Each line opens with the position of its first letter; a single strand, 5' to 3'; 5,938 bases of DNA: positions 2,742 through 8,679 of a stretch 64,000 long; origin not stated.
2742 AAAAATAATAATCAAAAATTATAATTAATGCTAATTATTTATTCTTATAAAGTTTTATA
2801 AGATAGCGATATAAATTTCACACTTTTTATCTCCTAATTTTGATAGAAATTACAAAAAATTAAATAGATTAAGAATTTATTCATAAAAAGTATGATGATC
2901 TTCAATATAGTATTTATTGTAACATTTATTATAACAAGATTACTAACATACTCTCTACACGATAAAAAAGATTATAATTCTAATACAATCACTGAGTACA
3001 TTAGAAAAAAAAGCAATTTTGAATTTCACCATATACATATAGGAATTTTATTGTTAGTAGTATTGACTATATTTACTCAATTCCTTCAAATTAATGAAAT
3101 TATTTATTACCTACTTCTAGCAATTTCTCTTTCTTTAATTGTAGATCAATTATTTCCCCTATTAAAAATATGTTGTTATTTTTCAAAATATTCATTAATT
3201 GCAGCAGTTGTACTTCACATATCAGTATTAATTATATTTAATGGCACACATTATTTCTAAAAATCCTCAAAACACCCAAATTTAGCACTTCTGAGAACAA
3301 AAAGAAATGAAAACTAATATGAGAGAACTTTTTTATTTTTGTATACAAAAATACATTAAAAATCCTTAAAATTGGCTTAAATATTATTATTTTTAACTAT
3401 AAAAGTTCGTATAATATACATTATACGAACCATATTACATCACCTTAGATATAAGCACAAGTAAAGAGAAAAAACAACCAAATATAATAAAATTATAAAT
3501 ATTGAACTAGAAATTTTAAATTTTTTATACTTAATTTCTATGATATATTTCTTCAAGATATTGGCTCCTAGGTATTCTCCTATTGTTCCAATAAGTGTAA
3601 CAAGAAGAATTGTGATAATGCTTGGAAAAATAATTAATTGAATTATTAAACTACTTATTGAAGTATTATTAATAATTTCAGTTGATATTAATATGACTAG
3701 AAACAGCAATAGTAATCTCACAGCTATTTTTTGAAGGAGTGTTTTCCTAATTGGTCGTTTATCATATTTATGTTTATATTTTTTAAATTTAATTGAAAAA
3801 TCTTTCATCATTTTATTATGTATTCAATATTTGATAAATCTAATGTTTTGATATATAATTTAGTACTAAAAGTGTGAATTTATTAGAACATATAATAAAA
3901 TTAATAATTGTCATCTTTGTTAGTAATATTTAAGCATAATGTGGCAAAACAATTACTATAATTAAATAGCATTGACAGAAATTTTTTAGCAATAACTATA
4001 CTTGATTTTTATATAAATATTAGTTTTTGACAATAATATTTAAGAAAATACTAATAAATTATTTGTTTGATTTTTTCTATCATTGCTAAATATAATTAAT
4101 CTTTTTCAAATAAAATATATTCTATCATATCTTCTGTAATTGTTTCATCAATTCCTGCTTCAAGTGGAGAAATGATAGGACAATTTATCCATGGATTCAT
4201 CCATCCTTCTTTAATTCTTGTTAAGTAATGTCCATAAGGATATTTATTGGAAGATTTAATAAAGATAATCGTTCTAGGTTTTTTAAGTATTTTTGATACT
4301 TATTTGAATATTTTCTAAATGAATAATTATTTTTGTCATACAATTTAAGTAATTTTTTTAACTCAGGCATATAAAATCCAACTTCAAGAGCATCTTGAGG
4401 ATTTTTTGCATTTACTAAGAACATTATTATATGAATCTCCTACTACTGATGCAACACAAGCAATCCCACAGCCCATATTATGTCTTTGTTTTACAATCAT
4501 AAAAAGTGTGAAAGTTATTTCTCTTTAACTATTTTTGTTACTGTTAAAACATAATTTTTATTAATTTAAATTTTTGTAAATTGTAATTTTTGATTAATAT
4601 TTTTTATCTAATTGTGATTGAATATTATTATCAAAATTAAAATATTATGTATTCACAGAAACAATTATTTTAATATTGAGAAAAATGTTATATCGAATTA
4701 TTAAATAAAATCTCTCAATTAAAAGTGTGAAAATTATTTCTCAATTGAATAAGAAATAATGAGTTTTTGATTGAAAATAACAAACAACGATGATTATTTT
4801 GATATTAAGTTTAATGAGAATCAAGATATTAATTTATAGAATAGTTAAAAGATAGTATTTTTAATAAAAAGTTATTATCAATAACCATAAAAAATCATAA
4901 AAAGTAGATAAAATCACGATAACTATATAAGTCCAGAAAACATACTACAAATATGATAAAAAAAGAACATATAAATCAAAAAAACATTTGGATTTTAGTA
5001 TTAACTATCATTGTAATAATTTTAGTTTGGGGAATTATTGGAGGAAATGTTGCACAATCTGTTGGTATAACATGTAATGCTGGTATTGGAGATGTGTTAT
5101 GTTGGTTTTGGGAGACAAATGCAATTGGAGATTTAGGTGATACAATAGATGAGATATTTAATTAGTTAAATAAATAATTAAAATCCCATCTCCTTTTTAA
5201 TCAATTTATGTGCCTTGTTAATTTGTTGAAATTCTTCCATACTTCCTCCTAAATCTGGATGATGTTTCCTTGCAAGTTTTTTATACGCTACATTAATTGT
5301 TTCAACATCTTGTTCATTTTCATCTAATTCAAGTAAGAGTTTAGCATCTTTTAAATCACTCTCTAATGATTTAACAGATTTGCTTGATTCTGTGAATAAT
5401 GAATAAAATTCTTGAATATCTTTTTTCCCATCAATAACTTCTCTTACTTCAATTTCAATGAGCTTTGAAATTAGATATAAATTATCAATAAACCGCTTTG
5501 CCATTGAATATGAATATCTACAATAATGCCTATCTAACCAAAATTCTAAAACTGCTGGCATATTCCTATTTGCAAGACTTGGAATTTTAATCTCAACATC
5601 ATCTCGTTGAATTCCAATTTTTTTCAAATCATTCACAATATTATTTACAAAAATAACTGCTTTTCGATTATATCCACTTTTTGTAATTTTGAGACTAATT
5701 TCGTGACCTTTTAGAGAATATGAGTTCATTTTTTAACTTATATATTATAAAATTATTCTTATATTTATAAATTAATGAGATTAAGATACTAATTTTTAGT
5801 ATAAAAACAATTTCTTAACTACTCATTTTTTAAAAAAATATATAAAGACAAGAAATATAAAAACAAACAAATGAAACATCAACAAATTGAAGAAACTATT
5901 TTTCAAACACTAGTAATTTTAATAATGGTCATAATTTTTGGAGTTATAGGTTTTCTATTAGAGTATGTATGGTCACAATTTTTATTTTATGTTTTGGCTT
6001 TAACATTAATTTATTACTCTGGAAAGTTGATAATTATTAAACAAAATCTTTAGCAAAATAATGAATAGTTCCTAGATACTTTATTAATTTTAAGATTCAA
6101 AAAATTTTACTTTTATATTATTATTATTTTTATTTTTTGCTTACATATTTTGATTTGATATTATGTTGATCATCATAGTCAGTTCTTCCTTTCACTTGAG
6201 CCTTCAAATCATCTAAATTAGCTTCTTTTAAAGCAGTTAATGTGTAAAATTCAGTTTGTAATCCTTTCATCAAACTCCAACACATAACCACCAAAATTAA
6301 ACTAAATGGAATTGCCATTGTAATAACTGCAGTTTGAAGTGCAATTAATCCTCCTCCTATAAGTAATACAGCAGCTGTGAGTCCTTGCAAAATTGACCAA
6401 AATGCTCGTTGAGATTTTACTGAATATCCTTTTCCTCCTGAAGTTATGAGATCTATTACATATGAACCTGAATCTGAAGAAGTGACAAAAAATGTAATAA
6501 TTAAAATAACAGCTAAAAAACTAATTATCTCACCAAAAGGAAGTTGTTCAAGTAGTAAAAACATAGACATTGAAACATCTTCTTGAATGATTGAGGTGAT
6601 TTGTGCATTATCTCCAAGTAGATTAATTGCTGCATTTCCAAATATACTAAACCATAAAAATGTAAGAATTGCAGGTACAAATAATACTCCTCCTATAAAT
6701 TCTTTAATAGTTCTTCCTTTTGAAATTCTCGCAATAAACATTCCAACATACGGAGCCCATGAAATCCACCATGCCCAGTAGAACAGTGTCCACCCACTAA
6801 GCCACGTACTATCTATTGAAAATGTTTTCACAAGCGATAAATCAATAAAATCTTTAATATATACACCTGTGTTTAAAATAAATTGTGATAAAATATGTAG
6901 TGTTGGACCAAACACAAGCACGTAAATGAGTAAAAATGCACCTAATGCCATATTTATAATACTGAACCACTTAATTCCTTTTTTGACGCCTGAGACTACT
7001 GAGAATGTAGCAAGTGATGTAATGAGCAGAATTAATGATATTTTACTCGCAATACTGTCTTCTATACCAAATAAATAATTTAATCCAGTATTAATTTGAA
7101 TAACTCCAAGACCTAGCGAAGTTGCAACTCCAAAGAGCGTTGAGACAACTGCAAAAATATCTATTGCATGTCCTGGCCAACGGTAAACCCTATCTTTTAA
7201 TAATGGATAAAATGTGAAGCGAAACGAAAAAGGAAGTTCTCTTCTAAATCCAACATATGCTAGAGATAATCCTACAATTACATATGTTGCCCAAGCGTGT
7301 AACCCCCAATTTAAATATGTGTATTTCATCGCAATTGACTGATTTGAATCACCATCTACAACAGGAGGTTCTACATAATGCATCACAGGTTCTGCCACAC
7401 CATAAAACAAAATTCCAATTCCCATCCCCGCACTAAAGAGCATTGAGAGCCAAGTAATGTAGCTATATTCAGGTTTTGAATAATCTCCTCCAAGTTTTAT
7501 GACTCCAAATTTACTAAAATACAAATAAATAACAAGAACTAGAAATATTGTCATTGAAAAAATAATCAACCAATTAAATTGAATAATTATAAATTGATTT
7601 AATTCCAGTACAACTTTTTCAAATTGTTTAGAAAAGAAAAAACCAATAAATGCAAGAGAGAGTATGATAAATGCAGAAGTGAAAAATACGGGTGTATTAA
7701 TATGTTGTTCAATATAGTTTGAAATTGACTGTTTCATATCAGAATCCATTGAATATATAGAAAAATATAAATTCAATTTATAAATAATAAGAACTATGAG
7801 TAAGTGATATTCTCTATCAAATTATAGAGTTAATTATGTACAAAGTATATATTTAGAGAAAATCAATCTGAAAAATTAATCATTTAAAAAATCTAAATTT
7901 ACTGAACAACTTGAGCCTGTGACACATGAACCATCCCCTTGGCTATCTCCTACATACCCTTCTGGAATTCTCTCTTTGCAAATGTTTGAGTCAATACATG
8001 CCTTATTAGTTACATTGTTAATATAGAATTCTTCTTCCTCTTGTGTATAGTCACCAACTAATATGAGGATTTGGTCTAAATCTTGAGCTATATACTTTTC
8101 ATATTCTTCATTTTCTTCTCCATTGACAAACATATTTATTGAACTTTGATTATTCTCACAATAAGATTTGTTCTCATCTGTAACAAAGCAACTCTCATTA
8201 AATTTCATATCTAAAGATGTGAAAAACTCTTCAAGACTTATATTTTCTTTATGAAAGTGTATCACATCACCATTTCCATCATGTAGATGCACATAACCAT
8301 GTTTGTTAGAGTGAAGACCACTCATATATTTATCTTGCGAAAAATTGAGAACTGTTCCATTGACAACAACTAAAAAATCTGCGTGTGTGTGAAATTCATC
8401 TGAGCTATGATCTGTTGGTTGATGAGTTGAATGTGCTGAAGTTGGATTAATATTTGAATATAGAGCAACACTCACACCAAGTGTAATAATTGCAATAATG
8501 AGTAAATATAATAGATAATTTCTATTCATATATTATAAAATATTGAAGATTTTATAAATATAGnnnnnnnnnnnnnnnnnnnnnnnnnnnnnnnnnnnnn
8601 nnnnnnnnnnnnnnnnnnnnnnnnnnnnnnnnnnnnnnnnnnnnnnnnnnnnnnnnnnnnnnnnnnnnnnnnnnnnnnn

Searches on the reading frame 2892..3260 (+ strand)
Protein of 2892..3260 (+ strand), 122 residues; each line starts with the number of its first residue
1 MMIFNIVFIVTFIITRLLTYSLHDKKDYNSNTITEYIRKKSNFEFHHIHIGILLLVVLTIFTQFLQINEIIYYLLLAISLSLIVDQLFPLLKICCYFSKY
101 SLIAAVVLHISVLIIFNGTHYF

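Call 10: find_encoding_contigs(protein=window:2892-3260:+, flank=10000, max_places=10)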
Protein window:2892-3260:+ (122 aa): no gene with exactly this product is on record in the collection.

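Call 11: search_protein_families(library=pfam, proteins=[window:2892-3260:+], max_evalue=0.01)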
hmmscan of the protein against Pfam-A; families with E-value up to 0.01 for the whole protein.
window:2892-3260:+ (122 aa): 0 families

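Call 14: find_related_loci(query=window:2892-3260:+, collection=genome_contigs, flank=10000)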
Query window:2892-3260:+ (122 aa) in genome_contigs; peptide patterns used: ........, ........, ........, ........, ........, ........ (x = any residue, [..] = any of these).
83 stretches matched a pattern; 1 encode a relative of the query (tblastn E <= 1e-3); 1 distinct loci.
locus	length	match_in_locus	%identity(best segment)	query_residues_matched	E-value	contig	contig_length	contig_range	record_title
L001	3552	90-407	58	1-106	9e-29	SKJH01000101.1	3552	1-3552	MAG: Bacilli bacterium isolate CSBr16_96 CSBr16-49790, whole genome shotgun sequence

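Call 52: find_related_loci(query=A1, collection=metagenome_contigs, flank=6000)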
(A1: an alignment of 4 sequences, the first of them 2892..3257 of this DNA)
Query A1 (122 aa) in metagenome_contigs; peptide patterns used: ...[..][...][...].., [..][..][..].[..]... (x = any residue, [..] = any of these).
311 stretches matched a pattern, but none encodes a relative of the query by tblastn (E <= 1e-3).

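Call 58: find_homologous_proteins(query=A1, max_evalue=0.001)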
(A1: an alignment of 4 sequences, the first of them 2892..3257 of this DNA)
Query A1 (4 sequences) (122 aa, profile of the alignment): 18 proteins with E <= 0.001 among 8000 candidates.
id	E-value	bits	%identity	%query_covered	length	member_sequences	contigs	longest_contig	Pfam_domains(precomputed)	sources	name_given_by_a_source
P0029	6.5e-57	209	100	100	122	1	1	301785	-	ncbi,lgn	-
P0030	4.8e-56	206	58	87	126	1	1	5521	-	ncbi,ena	-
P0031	1.6e-55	204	58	86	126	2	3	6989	-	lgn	-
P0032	5.8e-55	202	64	96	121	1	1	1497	-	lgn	-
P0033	4.1e-53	196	57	87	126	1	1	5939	-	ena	-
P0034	1.2e-52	195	56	86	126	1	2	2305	-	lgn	-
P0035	2.1e-39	152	58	82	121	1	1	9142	-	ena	-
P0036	3.3e-28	116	50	88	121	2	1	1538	-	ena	-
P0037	6.0e-27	112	51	83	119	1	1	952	-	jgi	jgi:hypothetical protein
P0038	4.1e-24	103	44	95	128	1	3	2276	-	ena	-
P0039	3.0e-23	100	38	81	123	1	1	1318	-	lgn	-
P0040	3.3e-22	97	43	80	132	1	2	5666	-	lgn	-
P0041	9.9e-21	92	39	82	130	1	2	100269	-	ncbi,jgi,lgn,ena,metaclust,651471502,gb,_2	metaclust:\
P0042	1.1e-20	92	45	82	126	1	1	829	-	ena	-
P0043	6.5e-19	86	42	74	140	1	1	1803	-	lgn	-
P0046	6.7e-16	76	38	90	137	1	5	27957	-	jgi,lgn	jgi:hypothetical protein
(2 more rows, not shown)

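Call 59: find_encoding_contigs(protein=P0029, flank=10000, max_places=3)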
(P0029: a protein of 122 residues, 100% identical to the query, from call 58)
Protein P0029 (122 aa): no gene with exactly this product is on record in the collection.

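Call 60: find_encoding_contigs(protein=P0041, flank=10000, max_places=3)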
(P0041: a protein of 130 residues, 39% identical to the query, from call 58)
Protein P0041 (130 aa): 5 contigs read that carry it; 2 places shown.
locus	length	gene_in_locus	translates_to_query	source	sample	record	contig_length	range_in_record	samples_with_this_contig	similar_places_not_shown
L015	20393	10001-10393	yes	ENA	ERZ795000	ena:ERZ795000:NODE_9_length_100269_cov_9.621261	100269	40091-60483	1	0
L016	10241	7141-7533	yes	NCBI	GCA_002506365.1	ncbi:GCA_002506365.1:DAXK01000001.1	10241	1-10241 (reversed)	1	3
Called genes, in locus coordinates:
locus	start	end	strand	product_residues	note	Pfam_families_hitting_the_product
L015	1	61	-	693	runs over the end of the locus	PF00437:T2SSE, PF27713:UCP018868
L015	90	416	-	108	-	-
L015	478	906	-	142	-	-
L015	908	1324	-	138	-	-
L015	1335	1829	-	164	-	-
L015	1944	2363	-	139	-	-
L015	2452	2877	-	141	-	-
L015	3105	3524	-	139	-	-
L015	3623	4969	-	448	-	-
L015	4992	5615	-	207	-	-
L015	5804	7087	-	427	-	PF03952:Enolase_N, PF00113:Enolase_C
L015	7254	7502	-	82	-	-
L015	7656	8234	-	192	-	PF04187:Cofac_haem_bdg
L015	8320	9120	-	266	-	PF03372:Exo_endo_phos, PF14529:Exo_endo_phos_2 (faint)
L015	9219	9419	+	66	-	PF00833:Ribosomal_S17e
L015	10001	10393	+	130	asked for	-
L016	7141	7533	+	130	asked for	-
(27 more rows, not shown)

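Call 61: list_cluster_members(proteins=[P0029])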
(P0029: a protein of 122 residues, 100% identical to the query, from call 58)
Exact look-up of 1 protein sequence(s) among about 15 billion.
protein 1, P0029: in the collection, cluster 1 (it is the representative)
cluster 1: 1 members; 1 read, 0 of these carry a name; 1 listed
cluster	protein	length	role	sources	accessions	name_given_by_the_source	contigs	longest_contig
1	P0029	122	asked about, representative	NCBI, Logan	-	-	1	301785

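Call 63: find_encoding_contigs(protein=P0035, flank=10000, max_places=3)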
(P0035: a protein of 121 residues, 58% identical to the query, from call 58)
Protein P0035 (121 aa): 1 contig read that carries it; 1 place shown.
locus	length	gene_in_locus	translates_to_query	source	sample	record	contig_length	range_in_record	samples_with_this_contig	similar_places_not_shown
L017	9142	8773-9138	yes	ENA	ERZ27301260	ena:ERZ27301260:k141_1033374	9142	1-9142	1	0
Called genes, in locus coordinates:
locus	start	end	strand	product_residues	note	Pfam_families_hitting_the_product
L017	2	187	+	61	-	?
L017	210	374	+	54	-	-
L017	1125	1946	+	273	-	-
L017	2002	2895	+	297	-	PF08843:AbiEii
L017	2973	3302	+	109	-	-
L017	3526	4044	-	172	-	-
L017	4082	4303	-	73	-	-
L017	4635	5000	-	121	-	-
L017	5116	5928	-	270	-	PF03372:Exo_endo_phos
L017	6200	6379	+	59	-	-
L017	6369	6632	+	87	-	PF05016:ParE_toxin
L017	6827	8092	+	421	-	PF00270:DEAD, PF04851:ResIII, PF00176:SNF2-rel_dom (weak), PF06862:Utp25_C (faint), PF00271:Helicase_C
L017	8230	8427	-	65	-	PF09962:DUF2196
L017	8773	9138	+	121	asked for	-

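Call 64: find_encoding_contigs(protein=P0040, flank=10000, max_places=3)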
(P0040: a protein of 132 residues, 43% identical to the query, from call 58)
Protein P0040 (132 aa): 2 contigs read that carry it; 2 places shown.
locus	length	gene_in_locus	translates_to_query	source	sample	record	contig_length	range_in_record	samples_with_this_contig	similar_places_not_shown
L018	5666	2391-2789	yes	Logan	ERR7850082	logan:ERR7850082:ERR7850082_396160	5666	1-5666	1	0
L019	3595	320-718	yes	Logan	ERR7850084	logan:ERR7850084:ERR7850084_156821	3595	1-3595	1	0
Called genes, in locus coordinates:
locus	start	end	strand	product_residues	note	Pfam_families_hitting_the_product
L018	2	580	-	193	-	?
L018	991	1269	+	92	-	-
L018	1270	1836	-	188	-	PF01850:PIN (weak)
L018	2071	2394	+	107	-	-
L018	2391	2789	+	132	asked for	-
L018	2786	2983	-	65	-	PF01194:RNA_pol_N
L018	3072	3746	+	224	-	PF02463:SMC_N (faint), PF00005:ABC_tran, PF13304:AAA_21 (faint)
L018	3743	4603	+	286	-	-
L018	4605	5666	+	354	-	?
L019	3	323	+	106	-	?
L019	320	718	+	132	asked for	-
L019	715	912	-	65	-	PF01194:RNA_pol_N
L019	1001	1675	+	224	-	PF02463:SMC_N (faint), PF00005:ABC_tran, PF13304:AAA_21 (faint)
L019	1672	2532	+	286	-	-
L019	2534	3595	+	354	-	?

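Call 65: find_encoding_contigs(protein=P0046, flank=10000, max_places=3)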
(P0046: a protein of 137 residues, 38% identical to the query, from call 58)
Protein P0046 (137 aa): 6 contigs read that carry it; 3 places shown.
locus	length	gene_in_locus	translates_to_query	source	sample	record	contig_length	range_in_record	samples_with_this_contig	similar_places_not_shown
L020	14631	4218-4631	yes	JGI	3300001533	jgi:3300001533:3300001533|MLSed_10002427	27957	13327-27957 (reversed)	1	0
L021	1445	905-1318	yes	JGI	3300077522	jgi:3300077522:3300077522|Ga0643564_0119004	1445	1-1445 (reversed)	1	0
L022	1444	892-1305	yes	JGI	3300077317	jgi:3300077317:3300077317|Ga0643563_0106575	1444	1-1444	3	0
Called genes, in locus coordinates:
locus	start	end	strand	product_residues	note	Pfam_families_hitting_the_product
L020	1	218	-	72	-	?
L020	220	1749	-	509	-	PF00595:PDZ (faint), PF13180:PDZ_2 (faint), PF17820:PDZ_6 (faint), PF02355:SecD_SecF_C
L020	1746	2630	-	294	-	PF02355:SecD_SecF_C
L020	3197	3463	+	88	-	-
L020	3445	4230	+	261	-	PF05050:Methyltransf_21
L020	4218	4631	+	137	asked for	-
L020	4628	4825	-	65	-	PF01194:RNA_pol_N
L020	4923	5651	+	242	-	PF02463:SMC_N (weak), PF00005:ABC_tran, PF13304:AAA_21 (faint)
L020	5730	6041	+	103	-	-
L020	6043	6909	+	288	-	-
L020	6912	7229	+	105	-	-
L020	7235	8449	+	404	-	PF12704:MacB_PCD, PF02687:FtsX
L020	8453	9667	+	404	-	PF12704:MacB_PCD, PF02687:FtsX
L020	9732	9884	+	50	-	-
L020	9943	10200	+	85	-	PF01157:Ribosomal_L21e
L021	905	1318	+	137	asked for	-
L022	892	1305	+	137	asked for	-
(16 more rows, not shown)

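Call 73: find_related_loci(query=A1, collection=viral_contigs, flank=8000)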
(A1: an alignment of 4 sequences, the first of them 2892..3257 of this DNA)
Query A1 (122 aa) in viral_contigs; peptide patterns used: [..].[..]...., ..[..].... (x = any residue, [..] = any of these).
200 stretches matched a pattern, but none encodes a relative of the query by tblastn (E <= 1e-3).

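Call 76: find_encoding_contigs(protein=P0033, flank=10000, max_places=3)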
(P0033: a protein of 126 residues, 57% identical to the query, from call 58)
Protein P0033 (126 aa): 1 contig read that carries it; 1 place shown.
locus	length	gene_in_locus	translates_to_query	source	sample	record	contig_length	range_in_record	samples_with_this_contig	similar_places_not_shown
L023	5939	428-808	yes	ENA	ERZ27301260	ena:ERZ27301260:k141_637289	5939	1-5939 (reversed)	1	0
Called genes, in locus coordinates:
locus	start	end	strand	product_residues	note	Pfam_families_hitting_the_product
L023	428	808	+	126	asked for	-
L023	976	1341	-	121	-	-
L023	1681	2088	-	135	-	-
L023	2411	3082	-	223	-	-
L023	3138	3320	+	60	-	PF10013:DUF2256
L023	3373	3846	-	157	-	-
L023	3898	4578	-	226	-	PF09335:VTT_dom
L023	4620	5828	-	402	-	PF00266:Aminotran_5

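Call 92: search_protein_families(library=ncbifam, proteins=[window:2892-3260:+], max_evalue=0.1)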
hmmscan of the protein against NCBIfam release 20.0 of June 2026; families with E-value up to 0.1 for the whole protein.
window:2892-3260:+ (122 aa): 0 families

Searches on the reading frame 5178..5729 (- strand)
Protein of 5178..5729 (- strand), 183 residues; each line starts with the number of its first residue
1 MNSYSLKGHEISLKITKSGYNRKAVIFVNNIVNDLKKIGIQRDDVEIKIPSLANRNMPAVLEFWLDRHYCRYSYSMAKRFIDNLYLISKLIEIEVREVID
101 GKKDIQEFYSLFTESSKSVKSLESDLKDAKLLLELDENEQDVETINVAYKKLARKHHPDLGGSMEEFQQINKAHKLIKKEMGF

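Call 11: search_protein_families(library=pfam, proteins=[window:5178-5729:-], max_evalue=0.01)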
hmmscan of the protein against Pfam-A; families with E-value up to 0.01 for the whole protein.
window:5178-5729:- (183 aa): 1 family
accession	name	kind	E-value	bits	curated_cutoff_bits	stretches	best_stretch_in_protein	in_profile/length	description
PF00226.36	DnaJ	-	6.8e-08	32.9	27.8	1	133-179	6-55/63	DnaJ domain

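Call 12: find_encoding_contigs(protein=window:5178-5729:-, flank=10000, max_places=10)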
Protein window:5178-5729:- (183 aa): no gene with exactly this product is on record in the collection.

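Call 92: search_protein_families(library=ncbifam, proteins=[window:5178-5729:-], max_evalue=0.1)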
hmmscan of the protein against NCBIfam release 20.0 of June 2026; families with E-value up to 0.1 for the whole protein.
window:5178-5729:- (183 aa): 10 families
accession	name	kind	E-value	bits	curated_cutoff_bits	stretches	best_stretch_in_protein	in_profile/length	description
NF006948.0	PRK09430.1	equivalog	3.2e-05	23.7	162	1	102-159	175-231/267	co-chaperone DjlA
TIGR02349.1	DnaJ_bact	equivalog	7.5e-05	22.3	377.2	1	140-178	12-54/354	molecular chaperone DnaJ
NF007618.0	PRK10266.1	equivalog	0.00021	20.9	403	1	126-179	3-58/306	curved DNA-binding protein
NF010892.0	PRK14299.1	equivalog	0.00033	20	392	1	131-176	8-55/291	chaperone protein DnaJ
NF008035.0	PRK10767.1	subfamily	0.0027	16.8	338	1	139-178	15-58/374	molecular chaperone DnaJ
NF010871.0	PRK14278.1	equivalog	0.0034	16.3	502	1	133-177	9-55/378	molecular chaperone DnaJ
TIGR00714.1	hscB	equivalog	0.0067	16.5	46.75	1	141-172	4-42/156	Fe-S protein assembly co-chaperone HscB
NF010885.0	PRK14292.1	equivalog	0.0085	15.1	585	1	141-176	15-53/371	chaperone protein DnaJ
NF037946.1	terminal_TopJ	equivalog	0.017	13.6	300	1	133-175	11-55/810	terminal organelle assembly protein TopJ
NF050028.1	CldAdptActJ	equivalog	0.045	14.2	150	0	143-178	17-54/93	cold adaptation protein ActJcold adaptation protein ActJ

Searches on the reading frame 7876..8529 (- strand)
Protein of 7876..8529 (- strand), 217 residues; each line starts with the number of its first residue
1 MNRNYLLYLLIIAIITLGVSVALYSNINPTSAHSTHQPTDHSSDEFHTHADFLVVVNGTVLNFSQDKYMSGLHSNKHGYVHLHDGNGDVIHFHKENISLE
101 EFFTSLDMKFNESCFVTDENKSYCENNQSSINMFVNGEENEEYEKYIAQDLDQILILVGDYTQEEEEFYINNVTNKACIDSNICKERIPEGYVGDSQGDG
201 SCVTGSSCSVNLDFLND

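Call 13: find_encoding_contigs(protein=window:7876-8529:-, flank=10000, max_places=10)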
Protein window:7876-8529:- (217 aa): no gene with exactly this product is on record in the collection.

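Call 71: search_protein_families(library=pfam, proteins=[window:7876-8529:-], max_evalue=0.01)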
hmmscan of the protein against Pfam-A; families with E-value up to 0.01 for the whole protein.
window:7876-8529:- (217 aa): 0 families
